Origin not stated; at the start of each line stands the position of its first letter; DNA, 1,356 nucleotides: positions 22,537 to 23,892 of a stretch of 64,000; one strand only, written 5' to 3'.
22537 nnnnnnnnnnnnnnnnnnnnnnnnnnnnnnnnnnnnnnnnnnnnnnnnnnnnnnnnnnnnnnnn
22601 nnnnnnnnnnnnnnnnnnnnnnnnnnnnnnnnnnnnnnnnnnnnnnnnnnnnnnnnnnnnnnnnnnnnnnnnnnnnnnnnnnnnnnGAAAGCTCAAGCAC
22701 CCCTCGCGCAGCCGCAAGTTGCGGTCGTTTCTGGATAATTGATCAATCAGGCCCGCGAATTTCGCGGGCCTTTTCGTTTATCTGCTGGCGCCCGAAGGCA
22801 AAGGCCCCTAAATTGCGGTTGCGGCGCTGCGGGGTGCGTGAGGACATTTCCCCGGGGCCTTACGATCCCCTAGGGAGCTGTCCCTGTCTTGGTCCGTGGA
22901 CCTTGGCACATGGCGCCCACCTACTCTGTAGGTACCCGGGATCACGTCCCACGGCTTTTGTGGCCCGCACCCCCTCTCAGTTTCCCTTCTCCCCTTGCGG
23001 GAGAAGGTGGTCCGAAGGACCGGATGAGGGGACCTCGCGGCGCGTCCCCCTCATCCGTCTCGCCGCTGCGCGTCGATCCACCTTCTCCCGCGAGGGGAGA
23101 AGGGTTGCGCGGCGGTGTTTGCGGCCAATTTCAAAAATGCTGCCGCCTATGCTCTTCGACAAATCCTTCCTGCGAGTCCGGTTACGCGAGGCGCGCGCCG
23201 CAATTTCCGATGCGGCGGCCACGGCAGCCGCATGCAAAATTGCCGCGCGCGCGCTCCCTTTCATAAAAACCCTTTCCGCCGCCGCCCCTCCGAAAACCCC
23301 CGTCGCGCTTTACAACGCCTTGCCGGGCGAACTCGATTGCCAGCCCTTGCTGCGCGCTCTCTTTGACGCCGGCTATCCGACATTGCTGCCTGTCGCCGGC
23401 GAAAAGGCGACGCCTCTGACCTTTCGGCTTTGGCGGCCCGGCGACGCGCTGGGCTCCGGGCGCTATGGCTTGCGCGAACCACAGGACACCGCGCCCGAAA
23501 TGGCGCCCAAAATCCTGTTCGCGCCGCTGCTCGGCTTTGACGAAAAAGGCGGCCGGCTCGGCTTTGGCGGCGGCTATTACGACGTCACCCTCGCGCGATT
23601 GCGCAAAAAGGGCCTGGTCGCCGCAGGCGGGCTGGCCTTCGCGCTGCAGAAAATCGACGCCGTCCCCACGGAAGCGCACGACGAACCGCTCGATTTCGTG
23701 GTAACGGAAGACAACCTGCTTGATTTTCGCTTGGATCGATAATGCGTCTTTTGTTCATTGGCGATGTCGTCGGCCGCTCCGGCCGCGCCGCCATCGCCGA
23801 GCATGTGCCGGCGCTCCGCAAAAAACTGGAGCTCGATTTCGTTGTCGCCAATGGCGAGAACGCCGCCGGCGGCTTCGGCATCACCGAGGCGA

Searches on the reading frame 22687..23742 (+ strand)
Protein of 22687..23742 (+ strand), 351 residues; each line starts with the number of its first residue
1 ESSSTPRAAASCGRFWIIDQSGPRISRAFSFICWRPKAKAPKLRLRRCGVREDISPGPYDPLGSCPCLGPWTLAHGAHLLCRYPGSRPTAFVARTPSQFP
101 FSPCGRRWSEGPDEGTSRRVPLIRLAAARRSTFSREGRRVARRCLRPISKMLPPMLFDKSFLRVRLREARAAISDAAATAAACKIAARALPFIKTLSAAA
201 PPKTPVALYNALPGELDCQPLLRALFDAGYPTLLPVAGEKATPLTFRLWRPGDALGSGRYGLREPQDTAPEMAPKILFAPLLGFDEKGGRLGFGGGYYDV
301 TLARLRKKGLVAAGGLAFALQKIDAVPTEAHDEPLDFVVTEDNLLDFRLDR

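Call 73: search_protein_families(library=pfam, proteins=[window:22687-23742:+], max_evalue=0.001)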
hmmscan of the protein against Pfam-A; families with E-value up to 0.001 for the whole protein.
window:22687-23742:+ (351 aa): 1 family
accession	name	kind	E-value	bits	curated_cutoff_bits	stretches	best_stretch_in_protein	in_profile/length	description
PF01812.26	5-FTHF_cyc-lig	-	1.3e-28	100.7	27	1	159-341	1-186/186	5-formyltetrahydrofolate cyclo-ligase family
